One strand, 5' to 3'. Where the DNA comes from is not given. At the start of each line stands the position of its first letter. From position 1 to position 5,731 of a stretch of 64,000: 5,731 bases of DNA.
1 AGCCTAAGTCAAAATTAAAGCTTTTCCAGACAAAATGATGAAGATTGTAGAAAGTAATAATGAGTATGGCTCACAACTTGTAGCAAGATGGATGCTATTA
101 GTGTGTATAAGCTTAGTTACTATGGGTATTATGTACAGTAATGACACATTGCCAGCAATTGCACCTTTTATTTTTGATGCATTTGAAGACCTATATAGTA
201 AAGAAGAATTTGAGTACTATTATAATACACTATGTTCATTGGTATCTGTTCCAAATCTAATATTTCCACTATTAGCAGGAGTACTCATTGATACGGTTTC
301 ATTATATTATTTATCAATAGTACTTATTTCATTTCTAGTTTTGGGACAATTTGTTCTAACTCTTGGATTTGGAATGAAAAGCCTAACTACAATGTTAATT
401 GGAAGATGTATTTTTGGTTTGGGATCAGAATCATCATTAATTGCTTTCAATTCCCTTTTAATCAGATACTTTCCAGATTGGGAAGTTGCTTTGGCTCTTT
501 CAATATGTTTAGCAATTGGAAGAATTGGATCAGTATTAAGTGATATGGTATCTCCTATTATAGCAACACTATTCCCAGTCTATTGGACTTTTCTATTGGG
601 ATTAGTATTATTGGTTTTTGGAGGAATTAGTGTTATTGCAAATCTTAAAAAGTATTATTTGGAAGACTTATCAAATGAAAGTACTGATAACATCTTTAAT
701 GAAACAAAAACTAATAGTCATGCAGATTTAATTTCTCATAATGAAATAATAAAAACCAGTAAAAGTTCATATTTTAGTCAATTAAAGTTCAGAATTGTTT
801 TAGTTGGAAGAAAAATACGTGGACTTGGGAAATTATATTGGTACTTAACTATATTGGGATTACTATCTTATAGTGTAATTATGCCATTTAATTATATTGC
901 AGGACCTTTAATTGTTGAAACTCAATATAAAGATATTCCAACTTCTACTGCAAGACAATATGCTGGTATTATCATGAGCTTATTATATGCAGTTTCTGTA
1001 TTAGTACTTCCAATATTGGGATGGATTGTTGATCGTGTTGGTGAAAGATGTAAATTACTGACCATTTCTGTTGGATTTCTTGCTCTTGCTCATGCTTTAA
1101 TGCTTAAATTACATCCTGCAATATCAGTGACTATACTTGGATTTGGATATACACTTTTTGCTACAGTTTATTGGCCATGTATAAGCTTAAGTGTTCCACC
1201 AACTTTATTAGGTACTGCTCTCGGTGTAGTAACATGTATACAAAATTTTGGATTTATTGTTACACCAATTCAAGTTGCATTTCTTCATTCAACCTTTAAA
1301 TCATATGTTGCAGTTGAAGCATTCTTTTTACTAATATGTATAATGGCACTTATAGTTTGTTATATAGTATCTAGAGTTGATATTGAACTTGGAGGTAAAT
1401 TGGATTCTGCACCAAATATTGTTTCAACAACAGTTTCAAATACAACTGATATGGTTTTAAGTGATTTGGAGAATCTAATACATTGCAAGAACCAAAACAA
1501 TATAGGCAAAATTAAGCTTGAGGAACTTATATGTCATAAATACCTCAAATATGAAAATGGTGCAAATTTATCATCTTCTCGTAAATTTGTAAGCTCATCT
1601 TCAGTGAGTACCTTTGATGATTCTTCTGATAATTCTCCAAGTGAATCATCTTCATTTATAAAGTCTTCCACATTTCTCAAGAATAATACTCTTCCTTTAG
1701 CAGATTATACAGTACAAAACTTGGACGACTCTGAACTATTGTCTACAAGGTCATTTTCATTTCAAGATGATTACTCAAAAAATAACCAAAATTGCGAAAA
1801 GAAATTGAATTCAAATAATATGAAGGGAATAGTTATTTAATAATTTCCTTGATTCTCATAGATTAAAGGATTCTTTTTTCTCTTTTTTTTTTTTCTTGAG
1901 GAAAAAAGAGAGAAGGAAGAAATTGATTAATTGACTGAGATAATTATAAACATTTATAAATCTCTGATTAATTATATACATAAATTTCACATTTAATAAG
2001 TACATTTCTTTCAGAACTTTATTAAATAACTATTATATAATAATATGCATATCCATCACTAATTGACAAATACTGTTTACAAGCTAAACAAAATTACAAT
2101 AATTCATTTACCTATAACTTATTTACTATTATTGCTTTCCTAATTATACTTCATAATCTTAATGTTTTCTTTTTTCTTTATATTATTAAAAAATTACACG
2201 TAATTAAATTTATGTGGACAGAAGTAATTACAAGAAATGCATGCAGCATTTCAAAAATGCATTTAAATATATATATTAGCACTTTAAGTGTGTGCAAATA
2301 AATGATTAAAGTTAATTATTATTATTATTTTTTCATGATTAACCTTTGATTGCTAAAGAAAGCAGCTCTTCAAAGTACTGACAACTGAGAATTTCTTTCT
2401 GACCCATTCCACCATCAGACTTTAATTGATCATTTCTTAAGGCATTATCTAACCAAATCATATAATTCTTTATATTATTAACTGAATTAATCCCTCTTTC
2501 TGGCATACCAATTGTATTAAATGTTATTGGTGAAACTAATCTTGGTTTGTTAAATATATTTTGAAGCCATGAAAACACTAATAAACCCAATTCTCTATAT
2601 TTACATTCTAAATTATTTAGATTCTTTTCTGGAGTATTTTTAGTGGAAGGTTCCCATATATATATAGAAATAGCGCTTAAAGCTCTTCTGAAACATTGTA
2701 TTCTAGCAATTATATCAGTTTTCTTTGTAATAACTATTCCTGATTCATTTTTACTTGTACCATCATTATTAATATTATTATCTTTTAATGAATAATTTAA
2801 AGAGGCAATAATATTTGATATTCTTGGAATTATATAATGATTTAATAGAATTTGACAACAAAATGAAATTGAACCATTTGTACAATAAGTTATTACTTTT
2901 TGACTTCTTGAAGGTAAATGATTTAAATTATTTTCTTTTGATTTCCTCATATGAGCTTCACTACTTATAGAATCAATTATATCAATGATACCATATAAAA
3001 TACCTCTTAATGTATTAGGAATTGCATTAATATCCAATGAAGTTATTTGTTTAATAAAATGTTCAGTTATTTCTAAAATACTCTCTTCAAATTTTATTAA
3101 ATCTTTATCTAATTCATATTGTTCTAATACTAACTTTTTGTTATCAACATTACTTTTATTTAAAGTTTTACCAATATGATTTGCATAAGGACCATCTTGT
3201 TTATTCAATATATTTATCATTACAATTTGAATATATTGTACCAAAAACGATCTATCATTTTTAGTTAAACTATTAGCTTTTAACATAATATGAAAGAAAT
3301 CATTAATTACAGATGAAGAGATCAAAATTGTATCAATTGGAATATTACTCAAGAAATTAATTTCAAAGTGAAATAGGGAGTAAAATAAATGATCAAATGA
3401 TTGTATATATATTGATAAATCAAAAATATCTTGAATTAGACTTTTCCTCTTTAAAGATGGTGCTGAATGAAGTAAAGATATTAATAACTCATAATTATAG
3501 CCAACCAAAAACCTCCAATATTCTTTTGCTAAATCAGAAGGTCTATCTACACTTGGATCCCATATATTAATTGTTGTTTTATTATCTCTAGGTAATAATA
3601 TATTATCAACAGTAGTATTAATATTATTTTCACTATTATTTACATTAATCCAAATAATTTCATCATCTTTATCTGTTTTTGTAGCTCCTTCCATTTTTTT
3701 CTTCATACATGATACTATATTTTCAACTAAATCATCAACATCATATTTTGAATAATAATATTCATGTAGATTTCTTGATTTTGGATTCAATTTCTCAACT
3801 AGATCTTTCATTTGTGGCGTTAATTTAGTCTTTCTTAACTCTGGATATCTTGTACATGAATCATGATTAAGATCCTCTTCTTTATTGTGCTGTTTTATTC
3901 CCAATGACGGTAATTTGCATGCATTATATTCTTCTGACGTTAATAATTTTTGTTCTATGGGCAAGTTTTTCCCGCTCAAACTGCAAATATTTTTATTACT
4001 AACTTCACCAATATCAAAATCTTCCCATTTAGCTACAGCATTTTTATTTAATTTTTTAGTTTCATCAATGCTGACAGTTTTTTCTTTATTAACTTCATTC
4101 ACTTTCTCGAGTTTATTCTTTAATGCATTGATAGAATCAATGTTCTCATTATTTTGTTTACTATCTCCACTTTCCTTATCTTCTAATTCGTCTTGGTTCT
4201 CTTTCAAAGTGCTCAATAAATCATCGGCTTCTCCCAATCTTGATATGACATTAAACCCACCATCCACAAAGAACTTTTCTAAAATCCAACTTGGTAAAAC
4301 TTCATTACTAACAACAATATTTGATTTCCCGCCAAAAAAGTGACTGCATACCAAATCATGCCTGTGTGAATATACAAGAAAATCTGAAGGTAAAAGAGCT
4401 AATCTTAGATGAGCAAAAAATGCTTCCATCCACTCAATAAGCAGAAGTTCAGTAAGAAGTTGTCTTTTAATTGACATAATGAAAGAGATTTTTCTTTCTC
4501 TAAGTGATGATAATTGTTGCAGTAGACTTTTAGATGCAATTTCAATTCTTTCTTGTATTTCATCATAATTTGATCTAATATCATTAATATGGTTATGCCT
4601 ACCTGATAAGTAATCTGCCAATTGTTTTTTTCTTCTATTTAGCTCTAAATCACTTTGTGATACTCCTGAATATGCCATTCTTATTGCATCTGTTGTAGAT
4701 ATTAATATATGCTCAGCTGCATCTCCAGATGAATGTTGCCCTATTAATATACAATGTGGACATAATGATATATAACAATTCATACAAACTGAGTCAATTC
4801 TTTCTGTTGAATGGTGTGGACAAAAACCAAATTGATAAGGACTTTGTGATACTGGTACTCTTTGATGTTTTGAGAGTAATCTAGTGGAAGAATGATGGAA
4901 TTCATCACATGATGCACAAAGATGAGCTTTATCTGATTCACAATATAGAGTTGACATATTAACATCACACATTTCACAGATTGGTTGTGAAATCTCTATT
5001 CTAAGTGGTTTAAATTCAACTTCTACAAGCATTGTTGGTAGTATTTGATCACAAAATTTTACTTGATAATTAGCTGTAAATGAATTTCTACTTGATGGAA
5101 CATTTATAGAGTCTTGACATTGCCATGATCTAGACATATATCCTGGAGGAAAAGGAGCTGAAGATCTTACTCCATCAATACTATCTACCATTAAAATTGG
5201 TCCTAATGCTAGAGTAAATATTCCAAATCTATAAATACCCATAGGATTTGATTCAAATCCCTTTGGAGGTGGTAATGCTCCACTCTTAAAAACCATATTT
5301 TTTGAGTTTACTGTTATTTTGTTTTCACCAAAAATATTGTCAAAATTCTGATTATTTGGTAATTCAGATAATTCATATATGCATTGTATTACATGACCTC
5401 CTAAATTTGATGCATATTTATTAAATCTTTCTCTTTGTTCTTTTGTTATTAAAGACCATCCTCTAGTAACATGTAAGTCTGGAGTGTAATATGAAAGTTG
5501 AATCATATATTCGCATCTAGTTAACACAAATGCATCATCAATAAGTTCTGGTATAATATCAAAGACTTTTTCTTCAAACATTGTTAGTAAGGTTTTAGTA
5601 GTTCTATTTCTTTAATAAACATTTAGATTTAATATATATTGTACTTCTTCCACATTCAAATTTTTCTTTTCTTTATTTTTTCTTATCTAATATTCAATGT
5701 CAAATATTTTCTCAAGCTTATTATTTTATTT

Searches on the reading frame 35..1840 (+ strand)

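Call 8: search_protein_families(library=pfam, proteins=[window:35-1840:+], max_evalue=0.001)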
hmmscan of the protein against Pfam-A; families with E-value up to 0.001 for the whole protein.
window:35-1840:+ (601 aa): 1 family
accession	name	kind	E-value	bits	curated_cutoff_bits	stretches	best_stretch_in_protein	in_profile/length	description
PF07690.21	MFS_1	-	8.5e-38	130.6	33.4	2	27-411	3-347/347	Major Facilitator Superfamily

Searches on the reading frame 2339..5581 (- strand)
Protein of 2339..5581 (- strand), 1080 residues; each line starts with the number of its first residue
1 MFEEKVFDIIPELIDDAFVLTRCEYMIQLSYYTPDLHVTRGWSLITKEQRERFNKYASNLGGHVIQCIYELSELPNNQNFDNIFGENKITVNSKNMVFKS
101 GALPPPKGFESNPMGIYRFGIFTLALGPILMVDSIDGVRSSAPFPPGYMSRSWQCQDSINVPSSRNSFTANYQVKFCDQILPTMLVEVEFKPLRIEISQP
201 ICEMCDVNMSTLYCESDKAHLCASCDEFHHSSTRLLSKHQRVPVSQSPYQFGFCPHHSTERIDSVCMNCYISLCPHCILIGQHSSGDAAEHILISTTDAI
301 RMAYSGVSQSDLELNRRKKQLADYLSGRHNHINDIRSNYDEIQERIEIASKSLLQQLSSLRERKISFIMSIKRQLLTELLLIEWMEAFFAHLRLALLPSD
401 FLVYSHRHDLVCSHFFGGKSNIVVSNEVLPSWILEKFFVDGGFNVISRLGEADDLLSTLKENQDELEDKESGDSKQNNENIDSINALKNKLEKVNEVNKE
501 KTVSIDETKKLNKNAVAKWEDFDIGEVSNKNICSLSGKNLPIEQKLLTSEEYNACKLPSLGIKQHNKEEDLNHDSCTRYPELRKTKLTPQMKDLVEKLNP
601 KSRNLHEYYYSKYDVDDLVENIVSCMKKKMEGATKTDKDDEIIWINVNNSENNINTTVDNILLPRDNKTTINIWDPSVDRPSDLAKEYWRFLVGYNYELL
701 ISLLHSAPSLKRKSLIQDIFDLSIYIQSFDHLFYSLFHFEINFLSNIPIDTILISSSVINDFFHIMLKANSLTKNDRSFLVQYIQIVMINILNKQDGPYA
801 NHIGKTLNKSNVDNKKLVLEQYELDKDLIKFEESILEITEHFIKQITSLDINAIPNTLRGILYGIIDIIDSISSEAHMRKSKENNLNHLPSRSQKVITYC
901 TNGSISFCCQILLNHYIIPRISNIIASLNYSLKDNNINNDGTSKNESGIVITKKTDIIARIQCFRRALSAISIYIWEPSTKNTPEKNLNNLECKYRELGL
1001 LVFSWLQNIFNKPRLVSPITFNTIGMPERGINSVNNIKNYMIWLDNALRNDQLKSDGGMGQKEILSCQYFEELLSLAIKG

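Call 8: search_protein_families(library=pfam, proteins=[window:2339-5581:-], max_evalue=0.001)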
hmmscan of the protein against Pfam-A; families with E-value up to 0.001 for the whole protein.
window:2339-5581:- (1080 aa): 1 family
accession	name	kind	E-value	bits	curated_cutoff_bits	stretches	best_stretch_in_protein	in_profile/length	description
PF00643.29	zf-B_box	-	4.4e-08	33.6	24.1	2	199-244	3-42/42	B-box zinc finger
